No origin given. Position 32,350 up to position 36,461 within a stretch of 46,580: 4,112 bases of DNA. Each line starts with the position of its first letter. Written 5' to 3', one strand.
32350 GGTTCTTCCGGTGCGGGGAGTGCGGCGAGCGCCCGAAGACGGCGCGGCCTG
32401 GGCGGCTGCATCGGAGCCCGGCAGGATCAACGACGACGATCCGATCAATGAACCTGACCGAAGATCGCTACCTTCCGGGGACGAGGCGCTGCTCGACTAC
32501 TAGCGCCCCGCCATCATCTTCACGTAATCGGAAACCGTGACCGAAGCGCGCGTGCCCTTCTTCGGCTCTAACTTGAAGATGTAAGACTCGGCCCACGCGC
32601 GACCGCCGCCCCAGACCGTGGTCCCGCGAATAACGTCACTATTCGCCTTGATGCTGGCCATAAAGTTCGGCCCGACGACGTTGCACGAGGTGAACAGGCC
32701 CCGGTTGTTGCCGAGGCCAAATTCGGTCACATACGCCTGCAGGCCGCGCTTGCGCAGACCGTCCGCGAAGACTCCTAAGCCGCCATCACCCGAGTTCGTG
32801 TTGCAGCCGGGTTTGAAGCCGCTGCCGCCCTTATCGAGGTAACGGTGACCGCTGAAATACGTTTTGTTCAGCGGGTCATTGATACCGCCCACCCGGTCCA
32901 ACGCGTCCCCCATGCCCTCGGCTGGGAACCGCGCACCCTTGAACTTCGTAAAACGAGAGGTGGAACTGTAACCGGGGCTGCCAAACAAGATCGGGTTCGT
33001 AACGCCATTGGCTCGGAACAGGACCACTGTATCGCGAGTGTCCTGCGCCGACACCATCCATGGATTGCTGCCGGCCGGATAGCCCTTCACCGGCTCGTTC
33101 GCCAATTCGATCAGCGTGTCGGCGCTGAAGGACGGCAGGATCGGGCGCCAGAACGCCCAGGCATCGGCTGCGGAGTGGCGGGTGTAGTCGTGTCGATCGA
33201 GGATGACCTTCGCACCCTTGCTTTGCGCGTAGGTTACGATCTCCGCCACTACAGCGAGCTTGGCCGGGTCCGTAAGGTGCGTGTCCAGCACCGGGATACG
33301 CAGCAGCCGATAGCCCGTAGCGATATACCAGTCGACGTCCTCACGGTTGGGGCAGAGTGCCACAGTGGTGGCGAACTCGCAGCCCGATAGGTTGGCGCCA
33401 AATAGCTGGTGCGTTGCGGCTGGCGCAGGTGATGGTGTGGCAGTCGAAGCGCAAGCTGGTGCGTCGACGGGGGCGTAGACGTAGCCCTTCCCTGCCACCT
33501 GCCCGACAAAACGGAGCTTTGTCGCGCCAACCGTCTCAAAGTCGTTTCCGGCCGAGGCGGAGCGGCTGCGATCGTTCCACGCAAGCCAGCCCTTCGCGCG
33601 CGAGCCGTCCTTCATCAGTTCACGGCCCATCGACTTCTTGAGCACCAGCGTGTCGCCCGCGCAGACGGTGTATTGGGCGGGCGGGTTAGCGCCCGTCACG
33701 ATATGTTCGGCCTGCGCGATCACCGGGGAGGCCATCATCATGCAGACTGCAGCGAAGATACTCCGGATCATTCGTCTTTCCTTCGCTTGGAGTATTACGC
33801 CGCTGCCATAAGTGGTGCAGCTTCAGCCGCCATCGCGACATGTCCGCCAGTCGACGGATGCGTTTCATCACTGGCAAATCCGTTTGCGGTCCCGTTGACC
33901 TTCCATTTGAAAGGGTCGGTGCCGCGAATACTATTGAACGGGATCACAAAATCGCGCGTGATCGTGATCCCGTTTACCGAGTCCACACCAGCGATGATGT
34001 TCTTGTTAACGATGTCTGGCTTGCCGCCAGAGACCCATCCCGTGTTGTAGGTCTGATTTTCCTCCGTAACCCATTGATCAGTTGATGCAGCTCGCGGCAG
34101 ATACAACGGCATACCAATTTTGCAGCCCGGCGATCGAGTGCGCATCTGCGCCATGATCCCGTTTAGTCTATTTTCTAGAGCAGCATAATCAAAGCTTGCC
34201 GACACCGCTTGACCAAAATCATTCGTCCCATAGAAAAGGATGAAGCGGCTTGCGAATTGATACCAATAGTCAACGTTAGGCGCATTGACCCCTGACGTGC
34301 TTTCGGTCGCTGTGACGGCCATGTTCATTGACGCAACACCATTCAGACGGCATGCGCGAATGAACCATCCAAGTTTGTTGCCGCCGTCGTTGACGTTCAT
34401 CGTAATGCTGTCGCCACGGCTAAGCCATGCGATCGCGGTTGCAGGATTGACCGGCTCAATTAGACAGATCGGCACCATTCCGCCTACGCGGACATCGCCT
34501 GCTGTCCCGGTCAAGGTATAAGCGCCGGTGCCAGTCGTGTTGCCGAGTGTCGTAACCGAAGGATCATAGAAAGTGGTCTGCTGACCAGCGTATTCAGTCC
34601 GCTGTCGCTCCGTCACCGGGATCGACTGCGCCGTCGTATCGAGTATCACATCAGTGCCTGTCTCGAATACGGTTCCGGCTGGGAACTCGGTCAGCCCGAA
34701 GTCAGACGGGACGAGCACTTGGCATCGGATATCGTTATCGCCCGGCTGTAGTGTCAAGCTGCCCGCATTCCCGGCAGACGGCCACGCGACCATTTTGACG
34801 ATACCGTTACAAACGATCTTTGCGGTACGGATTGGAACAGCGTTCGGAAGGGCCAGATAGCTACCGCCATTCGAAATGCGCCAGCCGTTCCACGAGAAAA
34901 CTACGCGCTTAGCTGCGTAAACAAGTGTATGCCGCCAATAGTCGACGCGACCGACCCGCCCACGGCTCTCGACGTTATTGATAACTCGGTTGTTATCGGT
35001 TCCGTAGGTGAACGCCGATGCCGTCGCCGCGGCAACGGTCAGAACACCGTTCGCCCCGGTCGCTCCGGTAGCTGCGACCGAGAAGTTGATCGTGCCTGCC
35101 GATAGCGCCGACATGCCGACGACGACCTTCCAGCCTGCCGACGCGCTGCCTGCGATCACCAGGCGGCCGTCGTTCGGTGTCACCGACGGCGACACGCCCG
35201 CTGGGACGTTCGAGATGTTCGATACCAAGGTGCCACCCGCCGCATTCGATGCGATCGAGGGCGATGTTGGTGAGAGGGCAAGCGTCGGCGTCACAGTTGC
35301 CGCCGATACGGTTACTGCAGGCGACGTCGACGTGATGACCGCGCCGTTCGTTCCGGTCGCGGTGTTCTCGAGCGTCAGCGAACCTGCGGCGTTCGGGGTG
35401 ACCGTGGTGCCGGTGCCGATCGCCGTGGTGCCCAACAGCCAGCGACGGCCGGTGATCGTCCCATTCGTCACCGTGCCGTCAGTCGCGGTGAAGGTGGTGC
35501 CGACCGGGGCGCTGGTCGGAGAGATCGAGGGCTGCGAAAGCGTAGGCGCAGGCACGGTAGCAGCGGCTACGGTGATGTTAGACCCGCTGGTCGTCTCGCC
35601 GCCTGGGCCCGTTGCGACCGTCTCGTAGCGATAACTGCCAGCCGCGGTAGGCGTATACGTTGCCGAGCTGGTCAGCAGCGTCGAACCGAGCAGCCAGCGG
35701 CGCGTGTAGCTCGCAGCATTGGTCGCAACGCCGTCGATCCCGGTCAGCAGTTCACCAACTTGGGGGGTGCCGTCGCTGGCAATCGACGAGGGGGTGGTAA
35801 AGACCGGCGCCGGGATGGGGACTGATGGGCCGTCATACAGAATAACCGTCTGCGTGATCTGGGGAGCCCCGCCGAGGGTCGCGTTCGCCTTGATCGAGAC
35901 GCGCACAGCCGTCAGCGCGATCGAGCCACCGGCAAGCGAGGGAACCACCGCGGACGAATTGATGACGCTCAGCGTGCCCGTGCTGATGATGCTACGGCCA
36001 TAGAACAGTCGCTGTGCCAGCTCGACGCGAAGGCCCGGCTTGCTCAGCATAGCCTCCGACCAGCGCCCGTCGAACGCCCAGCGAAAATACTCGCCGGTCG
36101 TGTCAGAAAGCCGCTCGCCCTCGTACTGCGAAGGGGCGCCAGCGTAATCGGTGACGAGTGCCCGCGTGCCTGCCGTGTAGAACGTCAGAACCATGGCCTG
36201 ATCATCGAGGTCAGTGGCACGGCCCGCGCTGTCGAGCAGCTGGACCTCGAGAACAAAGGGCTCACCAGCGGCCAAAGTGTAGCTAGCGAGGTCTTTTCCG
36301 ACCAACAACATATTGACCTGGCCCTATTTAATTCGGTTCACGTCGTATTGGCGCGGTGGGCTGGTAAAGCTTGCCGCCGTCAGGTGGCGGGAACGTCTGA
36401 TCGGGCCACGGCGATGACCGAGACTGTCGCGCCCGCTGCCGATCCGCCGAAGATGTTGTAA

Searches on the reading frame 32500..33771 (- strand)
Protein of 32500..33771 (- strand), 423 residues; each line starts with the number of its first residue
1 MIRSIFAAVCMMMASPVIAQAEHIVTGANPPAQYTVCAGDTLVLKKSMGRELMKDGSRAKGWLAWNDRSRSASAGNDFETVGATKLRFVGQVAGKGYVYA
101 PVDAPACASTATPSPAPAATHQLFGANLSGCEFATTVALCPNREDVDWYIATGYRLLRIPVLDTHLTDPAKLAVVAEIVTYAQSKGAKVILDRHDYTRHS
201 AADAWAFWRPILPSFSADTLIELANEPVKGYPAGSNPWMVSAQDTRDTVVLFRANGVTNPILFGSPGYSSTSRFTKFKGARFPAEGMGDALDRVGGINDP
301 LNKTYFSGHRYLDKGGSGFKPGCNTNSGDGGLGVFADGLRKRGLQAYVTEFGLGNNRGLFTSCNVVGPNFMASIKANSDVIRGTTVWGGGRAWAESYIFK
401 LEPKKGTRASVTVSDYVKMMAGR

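Call 27: search_protein_families(library=pfam, proteins=[window:32500-33771:-], max_evalue=0.001)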
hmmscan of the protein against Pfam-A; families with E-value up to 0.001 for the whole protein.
window:32500-33771:- (423 aa): 1 family
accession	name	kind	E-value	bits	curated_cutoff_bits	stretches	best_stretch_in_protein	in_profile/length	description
PF00150.24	Cellulase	-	4.1e-18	66.3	23.5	1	142-364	22-246/272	Cellulase (glycosyl hydrolase family 5)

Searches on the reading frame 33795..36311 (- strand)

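Call 27: search_protein_families(library=pfam, proteins=[window:33795-36311:-], max_evalue=0.001)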
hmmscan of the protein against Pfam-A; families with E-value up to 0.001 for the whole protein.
window:33795-36311:- (838 aa): 1 family
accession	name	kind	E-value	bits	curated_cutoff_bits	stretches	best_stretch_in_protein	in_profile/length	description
PF13472.12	Lipase_GDSL_2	-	1.2e-05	26.3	32.9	1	633-756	3-132/178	GDSL-like Lipase/Acylhydrolase family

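Call 55: search_protein_families(library=phrogs, proteins=[window:33795-36311:-], max_evalue=0.00001)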
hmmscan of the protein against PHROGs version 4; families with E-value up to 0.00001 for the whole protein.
window:33795-36311:- (838 aa): 2 families
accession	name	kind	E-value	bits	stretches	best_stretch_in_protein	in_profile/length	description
phrog_19495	-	unknown function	1.4e-58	200.1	1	325-837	105-621/629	-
phrog_8480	-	other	2.7e-13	50.8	1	417-831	27-444/528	lysophospholipase L1-like esterase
